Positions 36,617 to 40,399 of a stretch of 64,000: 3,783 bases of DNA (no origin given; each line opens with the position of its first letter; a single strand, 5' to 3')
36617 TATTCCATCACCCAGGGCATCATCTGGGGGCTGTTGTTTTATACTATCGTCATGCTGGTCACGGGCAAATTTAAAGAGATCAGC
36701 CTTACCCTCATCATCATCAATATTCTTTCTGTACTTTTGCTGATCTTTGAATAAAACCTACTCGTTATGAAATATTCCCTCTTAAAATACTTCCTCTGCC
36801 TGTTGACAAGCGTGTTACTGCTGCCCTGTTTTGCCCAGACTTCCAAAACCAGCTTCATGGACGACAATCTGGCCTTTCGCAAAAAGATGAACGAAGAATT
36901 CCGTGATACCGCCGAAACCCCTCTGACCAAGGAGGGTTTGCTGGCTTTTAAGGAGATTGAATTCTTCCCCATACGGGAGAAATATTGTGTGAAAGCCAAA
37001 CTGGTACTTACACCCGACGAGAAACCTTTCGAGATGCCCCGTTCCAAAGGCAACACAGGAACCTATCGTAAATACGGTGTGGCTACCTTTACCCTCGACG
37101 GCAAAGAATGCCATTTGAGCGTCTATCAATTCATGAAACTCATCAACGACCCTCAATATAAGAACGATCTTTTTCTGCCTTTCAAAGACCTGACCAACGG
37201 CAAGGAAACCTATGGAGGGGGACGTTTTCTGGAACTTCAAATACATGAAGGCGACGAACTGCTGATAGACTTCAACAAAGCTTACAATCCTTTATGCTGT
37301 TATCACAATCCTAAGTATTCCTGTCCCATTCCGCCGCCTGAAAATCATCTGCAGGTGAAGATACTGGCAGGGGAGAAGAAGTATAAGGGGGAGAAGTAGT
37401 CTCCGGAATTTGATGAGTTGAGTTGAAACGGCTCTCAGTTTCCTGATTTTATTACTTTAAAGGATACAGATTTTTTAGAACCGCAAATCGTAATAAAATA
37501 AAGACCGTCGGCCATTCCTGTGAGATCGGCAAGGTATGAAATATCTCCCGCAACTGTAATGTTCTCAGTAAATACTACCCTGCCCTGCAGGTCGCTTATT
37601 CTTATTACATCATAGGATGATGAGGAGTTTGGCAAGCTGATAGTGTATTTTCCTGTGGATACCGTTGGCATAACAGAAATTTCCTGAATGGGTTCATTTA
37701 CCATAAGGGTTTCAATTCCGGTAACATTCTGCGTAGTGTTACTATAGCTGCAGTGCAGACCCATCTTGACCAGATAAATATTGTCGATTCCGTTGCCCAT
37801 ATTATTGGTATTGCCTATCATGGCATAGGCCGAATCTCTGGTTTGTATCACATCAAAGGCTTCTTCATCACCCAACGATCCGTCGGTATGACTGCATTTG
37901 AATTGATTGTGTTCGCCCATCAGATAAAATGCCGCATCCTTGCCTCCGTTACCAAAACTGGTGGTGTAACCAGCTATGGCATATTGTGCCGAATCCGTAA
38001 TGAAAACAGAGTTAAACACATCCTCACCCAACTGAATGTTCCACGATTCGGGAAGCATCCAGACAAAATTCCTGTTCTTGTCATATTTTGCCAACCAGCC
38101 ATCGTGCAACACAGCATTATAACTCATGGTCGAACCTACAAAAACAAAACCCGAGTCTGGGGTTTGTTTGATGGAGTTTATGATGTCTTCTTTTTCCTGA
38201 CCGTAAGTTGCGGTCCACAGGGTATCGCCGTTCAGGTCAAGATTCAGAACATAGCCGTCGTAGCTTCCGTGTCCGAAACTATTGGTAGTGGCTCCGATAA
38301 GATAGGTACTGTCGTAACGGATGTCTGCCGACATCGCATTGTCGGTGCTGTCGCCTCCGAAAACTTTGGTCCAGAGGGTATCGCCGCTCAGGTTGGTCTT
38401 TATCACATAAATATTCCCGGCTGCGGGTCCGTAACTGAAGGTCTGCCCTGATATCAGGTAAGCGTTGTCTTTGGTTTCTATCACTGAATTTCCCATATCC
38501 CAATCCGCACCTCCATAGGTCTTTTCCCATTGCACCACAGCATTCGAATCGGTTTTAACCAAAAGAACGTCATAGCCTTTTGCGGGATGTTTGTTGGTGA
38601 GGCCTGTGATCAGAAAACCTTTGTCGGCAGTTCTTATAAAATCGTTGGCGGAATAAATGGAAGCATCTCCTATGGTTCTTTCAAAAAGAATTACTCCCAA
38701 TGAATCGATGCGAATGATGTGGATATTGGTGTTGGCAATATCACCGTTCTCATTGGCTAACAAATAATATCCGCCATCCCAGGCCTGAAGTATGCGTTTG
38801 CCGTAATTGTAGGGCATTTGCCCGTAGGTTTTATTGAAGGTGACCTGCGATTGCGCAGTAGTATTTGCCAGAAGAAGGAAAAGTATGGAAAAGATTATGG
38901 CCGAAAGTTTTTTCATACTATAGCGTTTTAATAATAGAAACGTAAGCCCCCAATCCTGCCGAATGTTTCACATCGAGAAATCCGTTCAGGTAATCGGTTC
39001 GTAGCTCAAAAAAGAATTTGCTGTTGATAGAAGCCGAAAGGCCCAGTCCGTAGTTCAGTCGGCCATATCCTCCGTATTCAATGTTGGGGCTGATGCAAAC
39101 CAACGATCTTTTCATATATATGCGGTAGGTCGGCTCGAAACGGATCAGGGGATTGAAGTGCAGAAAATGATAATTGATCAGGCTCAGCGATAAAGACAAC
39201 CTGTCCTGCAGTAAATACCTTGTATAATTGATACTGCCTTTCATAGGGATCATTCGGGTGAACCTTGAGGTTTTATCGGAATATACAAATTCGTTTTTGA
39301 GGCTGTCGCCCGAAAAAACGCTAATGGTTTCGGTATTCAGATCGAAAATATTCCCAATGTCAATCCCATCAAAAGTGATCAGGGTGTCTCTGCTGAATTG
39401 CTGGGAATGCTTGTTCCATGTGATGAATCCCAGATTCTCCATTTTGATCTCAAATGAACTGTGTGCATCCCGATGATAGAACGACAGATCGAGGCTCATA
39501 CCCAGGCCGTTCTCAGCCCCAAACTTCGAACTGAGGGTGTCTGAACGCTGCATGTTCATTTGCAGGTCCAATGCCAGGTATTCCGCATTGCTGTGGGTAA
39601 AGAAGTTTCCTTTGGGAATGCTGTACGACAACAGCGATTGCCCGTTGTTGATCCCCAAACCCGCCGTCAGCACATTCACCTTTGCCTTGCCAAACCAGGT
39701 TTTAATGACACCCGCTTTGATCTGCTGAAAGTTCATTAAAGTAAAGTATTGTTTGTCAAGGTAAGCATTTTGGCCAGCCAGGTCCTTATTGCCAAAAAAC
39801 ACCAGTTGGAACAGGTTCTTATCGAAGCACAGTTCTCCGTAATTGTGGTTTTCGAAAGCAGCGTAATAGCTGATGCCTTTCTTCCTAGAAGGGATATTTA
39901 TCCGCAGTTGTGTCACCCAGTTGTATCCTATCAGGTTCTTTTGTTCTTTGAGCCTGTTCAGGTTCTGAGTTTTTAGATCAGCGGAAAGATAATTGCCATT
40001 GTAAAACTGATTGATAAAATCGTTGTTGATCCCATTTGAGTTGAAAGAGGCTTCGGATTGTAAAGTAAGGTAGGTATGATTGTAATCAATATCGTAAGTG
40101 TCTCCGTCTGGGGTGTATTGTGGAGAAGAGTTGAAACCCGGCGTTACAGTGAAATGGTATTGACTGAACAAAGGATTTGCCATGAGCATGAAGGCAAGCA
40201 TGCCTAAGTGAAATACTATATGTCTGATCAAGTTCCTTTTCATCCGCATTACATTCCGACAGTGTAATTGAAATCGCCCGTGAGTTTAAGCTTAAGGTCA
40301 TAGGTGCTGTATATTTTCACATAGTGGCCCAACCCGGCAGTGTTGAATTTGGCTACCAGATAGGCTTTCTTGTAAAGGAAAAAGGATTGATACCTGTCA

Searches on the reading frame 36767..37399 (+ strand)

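Call 66: search_protein_families(library=pfam, proteins=[window:36767-37399:+], max_evalue=0.00001)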
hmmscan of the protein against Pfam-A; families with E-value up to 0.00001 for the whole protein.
window:36767-37399:+ (210 aa): 1 family
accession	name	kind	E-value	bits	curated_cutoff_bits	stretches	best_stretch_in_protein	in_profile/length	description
PF07920.16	DUF1684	-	2.7e-44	151.3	25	1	60-204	2-139/139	Protein of unknown function (DUF1684)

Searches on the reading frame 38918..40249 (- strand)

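Call 66: search_protein_families(library=pfam, proteins=[window:38918-40249:-], max_evalue=0.00001)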
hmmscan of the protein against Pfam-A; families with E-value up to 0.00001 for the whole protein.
window:38918-40249:- (443 aa): 1 family
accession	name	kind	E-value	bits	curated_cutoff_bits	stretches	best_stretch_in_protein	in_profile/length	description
PF18990.6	DUF5723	-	2.5e-14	54.2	26.8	1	66-409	20-367/376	Family of unknown function (DUF5723)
